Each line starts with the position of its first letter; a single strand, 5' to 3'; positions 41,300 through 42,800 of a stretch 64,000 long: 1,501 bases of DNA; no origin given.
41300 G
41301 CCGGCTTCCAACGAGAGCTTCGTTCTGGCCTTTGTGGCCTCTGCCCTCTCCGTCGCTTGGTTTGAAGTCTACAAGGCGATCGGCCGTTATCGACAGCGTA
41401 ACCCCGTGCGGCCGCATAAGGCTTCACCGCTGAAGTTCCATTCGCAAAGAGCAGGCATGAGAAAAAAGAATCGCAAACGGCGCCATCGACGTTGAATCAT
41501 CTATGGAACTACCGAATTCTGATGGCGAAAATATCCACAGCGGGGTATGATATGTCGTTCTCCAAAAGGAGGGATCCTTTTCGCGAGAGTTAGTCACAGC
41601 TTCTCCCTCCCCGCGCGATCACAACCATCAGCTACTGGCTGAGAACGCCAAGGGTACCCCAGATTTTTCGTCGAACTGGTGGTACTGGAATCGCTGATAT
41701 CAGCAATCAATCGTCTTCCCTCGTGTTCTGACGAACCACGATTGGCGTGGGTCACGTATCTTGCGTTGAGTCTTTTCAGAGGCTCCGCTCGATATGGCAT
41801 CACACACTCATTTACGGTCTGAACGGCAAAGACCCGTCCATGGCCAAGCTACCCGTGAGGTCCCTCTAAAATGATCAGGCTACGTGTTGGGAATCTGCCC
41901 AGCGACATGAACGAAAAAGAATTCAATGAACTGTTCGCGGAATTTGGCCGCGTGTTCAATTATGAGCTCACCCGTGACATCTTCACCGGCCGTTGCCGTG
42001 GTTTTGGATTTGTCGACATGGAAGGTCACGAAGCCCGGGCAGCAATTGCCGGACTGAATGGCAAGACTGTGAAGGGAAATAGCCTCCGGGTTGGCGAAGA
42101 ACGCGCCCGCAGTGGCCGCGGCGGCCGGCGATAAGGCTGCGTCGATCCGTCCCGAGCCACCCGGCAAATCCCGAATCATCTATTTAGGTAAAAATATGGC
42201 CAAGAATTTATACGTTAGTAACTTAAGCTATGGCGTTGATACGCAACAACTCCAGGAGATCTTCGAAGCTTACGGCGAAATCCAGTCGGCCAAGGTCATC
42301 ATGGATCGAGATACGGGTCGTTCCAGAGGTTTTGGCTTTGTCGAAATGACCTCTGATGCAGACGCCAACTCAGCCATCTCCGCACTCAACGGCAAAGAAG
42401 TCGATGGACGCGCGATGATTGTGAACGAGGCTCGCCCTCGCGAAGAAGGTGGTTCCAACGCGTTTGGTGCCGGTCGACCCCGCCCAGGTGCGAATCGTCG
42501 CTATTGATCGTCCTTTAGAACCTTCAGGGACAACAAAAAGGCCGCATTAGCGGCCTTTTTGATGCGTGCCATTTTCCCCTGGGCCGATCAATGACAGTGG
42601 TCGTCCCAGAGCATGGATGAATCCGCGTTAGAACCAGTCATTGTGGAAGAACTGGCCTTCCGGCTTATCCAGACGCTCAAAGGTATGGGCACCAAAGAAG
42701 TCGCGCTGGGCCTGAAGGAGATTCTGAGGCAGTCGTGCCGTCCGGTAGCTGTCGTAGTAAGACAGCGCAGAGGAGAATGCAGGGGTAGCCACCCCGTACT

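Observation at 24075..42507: Five RRM-type RNA-binding protein paralogs within 18 kb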

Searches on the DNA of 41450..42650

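Call 72: search_rna_families(source=window, start=41450, end=42650, threshold=evalue, max_evalue=1)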
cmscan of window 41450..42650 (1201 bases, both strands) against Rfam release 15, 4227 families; matches with E-value up to 1: 3.
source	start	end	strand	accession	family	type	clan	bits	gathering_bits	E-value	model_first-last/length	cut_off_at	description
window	42459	42563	+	RF00513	Trp_leader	Cis-reg; leader;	-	23.1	41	0.055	1-100/100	no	Tryptophan operon leader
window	42531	42618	-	RF00506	Thr_leader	Cis-reg; leader;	-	22.7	55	0.13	1-118/118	no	Threonine operon leader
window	42523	42605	-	RF02502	Atu_C8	Gene; sRNA;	-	20.2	50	0.43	1-122/122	no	Rhizobiales sRNA Atu_C8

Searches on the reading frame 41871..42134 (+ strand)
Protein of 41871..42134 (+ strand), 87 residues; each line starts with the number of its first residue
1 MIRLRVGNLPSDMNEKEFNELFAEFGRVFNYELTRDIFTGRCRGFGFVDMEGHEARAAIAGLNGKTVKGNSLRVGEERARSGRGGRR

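Call 3: search_protein_families(library=pfam, proteins=[window:41871-42134:+], max_evalue=0.01)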
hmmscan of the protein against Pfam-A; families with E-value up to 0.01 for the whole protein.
window:41871-42134:+ (87 aa): 1 family
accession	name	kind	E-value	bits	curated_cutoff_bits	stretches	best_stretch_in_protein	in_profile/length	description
PF00076.28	RRM_1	-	6.6e-18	64.8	20.7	1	4-73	1-70/70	RNA recognition motif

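Call 42: search_protein_families(library=ncbifam, proteins=[window:41871-42134:+], max_evalue=0.01)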
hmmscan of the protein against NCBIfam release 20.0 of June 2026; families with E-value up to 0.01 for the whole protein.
window:41871-42134:+ (87 aa): 8 families
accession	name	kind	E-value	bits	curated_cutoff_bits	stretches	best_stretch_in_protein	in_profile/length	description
NF058537.1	Rbp_regulator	equivalog_domain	5.4e-18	65.1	100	1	6-79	4-78/79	RNA-binding regulator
TIGR01622.1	SF-CC1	subfamily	1.7e-16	60.3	231.65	1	2-76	220-295/500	splicing factor, CC1-like family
TIGR01642.1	U2AF_lg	subfamily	6.2e-13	48.1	310.3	1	3-74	298-370/510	U2 snRNP auxilliary factor, large subunit, splicing factor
TIGR01661.1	ELAV_HUD_SF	subfamily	2.9e-12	46.9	279.1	1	6-75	274-343/351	ELAV/HuD family splicing factor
TIGR01628.1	PABP-1234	subfamily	3.2e-10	39.8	497.1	1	5-83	182-264/595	polyadenylate binding protein, human types 1, 2, 3, 4 family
TIGR01659.1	sex-lethal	subfamily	2.2e-09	37.4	486.2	1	4-77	110-184/346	sex-lethal family splicing factor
TIGR01645.1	half-pint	subfamily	4.9e-07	28.9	443.95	1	6-76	205-276/607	poly-U binding splicing factor, half-pint family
TIGR01648.1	hnRNP-R-Q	subfamily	1e-06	27.9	317.85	1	6-67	63-124/577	hnRNP-R, Q splicing factor family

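Call 43: search_solved_structures(query=window:41871-42131:+, max_evalue=1e-8)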
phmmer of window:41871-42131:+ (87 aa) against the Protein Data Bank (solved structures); distinct sequences matched with E-value up to 1e-8: 80 (the best 60 are shown).
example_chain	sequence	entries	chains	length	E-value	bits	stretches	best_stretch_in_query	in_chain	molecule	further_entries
6r5k_D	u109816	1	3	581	3.7e-33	116.7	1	4-81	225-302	Polyadenylate-binding protein, cytoplasmic and nuclear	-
1fxl_A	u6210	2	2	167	9.9e-22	80.2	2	4-69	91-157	PARANEOPLASTIC ENCEPHALOMYELITIS ANTIGEN HUD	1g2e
1fnx_H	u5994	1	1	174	4.7e-21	78.1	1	4-69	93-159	HU ANTIGEN C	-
5x8p_v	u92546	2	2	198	3.2e-18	69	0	3-75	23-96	protein cS22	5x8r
5mmj_v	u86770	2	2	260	9e-18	67.6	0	3-75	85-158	30S ribosomal protein 2, chloroplastic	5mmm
4ed5_A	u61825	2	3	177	1.1e-17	67.3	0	4-72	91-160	ELAV-like protein 1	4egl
4qqb_A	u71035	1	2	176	1.4e-17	67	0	4-78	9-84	Protein sex-lethal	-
1b7f_A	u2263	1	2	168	1.6e-17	66.8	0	4-78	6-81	PROTEIN (SXL-LETHAL PROTEIN)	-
3sxl_A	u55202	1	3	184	1.7e-17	66.7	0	4-78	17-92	PROTEIN (SEX-LETHAL)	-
7q8a_A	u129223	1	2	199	5.3e-16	61.9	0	3-76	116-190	Poly(U)-binding-splicing factor PUF60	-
2kxf_A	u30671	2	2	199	5.4e-16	61.9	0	3-76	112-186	Poly(U)-binding-splicing factor PUF60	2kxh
3uwt_A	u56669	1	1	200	5.5e-16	61.9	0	3-76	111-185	Poly(U)-binding-splicing factor PUF60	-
7z3x_A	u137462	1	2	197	6.9e-16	61.6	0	3-76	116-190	Poly(U)-binding-splicing factor PUF60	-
2qfj_A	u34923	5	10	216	8.9e-16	61.2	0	3-76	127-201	FBP-interacting repressor | Poly(U)-binding-splicing factor PUF60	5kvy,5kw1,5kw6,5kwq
2cjk_A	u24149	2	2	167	1.3e-15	60.8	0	4-55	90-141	NUCLEAR POLYADENYLATED RNA-BINDING PROTEIN 4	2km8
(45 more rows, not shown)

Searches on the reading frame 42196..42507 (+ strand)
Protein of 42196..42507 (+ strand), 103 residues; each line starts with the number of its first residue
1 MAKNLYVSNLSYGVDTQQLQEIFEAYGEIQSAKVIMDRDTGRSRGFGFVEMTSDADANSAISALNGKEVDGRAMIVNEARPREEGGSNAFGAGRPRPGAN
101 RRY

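Call 3: search_protein_families(library=pfam, proteins=[window:42196-42507:+], max_evalue=0.01)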
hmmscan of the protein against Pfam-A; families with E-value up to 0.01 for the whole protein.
window:42196-42507:+ (103 aa): 4 families
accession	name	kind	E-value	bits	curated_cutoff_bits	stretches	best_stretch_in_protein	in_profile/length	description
PF00076.28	RRM_1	-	3.7e-24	84.8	20.7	1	5-73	1-68/70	RNA recognition motif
PF13893.12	RRM_5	-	0.0024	18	27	1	7-74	31-94/125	RNA recognition motif. (a.k.a. RRM, RBD, or RNP domain)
PF16842.11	RRM_occluded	-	0.0051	17.1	30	1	5-74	4-68/79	Occluded RNA-recognition motif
PF11835.14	RRM_8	-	0.0093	16.6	26.2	0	5-69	15-75/89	RRM-like domain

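Call 42: search_protein_families(library=ncbifam, proteins=[window:42196-42507:+], max_evalue=0.01)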
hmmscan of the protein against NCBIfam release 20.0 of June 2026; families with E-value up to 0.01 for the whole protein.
window:42196-42507:+ (103 aa): 9 families
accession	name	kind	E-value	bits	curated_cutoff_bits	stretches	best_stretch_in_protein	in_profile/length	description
NF058537.1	Rbp_regulator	equivalog_domain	8.3e-37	125.4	100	1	4-82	1-79/79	RNA-binding regulator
TIGR01628.1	PABP-1234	subfamily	1.3e-22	80.7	497.1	1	3-84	286-366/595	polyadenylate binding protein, human types 1, 2, 3, 4 family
TIGR01622.1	SF-CC1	subfamily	1.4e-20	73.8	231.65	1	3-79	220-296/500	splicing factor, CC1-like family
TIGR01642.1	U2AF_lg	subfamily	7.4e-16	57.7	310.3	1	3-79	297-373/510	U2 snRNP auxilliary factor, large subunit, splicing factor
TIGR01661.1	ELAV_HUD_SF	subfamily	3.6e-15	56.4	279.1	1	4-95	5-98/351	ELAV/HuD family splicing factor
TIGR01659.1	sex-lethal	subfamily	5.7e-13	49.2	486.2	1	3-71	194-262/346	sex-lethal family splicing factor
TIGR01645.1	half-pint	subfamily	3.1e-07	29.6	443.95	1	7-74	205-272/607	poly-U binding splicing factor, half-pint family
TIGR01648.1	hnRNP-R-Q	subfamily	6.7e-06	25.2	317.85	1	3-83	234-308/577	hnRNP-R, Q splicing factor family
TIGR01649.1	hnRNP-L_PTB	subfamily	0.00074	18.6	287.4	1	5-76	301-368/493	hnRNP-L/PTB/hephaestus splicing factor family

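Call 44: search_solved_structures(query=window:42196-42504:+, max_evalue=1e-12)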
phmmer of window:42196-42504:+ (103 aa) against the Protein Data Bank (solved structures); distinct sequences matched with E-value up to 1e-12: 69 (the best 60 are shown).
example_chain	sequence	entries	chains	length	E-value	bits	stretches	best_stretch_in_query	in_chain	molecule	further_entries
6r5k_D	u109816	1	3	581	3.5e-45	155.6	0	4-84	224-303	Polyadenylate-binding protein, cytoplasmic and nuclear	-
9cb5_A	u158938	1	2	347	2.6e-36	127.1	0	2-81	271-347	Nucleolin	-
5x8p_v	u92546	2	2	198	2e-26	95.5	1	2-84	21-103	protein cS22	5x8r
5mmj_v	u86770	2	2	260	4.9e-26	94.2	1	2-84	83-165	30S ribosomal protein 2, chloroplastic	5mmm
1fxl_A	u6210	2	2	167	2.6e-25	91.9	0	4-83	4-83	PARANEOPLASTIC ENCEPHALOMYELITIS ANTIGEN HUD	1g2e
1fnx_H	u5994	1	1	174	5.1e-25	91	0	4-83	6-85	HU ANTIGEN C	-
4ed5_A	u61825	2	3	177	6.4e-24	87.5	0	4-84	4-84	ELAV-like protein 1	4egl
3md3_A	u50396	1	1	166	1.7e-23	86.1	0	4-79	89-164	Nuclear and cytoplasmic polyadenylated RNA-binding protein PUB1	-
4qqb_A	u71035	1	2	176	3.7e-23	85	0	4-84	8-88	Protein sex-lethal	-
1b7f_A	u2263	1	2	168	4.9e-23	84.6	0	4-84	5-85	PROTEIN (SXL-LETHAL PROTEIN)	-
3sxl_A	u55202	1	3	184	4.9e-23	84.6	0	4-84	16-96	PROTEIN (SEX-LETHAL)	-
6m75_A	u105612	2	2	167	5.6e-22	81.3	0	1-72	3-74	RNA-binding motif, single-stranded-interacting protein 1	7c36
2mpu_A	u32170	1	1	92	1.1e-21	80.2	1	5-86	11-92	RBP1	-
9qjc_B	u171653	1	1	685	3.1e-21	78.9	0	3-85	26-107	Nucleolar protein 4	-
7jly_A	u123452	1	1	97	8.4e-21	77.5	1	1-85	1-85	RNA-binding protein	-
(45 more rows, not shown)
